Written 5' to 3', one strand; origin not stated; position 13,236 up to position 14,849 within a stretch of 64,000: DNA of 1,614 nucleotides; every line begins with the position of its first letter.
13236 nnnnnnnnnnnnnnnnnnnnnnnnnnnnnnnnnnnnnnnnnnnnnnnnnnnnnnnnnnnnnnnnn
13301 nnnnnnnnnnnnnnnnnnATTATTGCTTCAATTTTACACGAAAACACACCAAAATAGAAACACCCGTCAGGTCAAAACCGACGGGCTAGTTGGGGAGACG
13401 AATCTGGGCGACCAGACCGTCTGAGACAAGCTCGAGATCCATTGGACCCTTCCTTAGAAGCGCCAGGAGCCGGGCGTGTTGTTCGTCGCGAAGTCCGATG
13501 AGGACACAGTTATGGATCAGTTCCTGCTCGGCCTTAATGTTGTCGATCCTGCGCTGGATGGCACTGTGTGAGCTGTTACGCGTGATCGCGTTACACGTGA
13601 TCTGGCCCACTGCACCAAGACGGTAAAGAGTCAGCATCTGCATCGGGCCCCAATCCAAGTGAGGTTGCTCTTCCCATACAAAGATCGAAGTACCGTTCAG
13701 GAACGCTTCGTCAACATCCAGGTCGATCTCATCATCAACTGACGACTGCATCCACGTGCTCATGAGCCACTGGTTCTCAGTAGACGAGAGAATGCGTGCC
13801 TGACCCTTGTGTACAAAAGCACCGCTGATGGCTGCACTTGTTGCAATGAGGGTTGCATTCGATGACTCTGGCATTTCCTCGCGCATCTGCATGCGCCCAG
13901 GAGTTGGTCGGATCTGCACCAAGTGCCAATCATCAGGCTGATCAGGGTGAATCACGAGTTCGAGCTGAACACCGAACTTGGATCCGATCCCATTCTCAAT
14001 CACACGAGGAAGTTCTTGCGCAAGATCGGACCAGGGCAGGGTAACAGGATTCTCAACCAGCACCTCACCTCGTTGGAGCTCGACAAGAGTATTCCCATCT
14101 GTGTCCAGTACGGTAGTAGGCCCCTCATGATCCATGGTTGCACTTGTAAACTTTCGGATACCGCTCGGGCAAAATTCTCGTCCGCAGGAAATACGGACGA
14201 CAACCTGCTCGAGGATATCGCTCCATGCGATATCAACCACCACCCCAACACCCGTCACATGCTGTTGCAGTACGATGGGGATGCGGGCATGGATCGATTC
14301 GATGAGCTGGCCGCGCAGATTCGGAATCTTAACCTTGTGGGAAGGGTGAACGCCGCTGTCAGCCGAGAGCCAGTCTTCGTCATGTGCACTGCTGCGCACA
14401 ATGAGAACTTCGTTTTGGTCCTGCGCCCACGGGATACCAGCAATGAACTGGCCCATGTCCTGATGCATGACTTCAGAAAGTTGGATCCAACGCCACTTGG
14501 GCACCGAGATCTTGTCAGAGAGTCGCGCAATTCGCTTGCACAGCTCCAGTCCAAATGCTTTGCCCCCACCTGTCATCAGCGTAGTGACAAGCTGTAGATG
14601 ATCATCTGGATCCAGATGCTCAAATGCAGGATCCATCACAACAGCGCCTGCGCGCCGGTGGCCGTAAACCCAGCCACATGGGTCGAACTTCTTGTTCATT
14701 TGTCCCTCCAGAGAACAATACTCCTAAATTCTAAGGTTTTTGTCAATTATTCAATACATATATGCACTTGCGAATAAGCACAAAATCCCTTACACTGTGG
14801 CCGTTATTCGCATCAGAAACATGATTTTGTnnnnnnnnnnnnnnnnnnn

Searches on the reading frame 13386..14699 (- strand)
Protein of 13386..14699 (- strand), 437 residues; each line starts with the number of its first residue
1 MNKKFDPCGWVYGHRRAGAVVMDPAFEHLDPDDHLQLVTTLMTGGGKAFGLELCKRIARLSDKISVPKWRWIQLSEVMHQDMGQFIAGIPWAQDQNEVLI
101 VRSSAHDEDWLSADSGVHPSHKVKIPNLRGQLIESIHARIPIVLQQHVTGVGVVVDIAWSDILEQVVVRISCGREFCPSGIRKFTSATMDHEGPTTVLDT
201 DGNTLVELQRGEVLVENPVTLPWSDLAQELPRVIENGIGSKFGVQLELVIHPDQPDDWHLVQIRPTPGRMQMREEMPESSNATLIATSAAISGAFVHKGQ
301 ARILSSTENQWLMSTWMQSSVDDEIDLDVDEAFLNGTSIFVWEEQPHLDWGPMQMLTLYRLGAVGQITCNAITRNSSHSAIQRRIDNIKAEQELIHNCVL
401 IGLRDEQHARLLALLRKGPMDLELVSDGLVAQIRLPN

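Call 3: search_protein_families(library=pfam, proteins=[window:13386-14699:-], max_evalue=1)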
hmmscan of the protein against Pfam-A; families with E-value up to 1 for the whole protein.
window:13386-14699:- (437 aa): 0 families

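Call 4: search_protein_families(library=ncbifam, proteins=[window:13386-14699:-], max_evalue=1)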
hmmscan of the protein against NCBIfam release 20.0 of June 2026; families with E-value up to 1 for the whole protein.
window:13386-14699:- (437 aa): 1 family
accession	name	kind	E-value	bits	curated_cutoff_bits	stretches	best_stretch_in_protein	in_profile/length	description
NF004508.0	PRK05849.1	equivalog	0.072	11.1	501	1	63-283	27-234/789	hypothetical protein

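Call 33: search_protein_families(library=padloc, proteins=[window:13386-14699:-], max_evalue=1)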
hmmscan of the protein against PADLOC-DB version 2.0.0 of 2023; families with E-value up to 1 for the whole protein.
window:13386-14699:- (437 aa): 0 families

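Call 34: search_protein_families(library=phrogs, proteins=[window:13386-14699:-], max_evalue=1)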
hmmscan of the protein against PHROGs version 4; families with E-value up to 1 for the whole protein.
window:13386-14699:- (437 aa): 1 family
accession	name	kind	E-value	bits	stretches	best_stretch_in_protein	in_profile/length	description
phrog_3152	-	unknown function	0.069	14.1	1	350-389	111-147/148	-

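Call 62: search_solved_structures(query=window:13386-14699:-, max_evalue=10)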
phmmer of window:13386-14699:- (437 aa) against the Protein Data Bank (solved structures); distinct sequences matched with E-value up to 10: 2.
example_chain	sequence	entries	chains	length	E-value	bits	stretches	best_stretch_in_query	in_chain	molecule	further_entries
9t4d_A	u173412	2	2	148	0.81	11.7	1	93-129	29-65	Diphosphoinositol polyphosphate phosphohydrolase 1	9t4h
8pkr_A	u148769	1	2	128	1.4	11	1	179-228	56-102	non-specific serine/threonine protein kinase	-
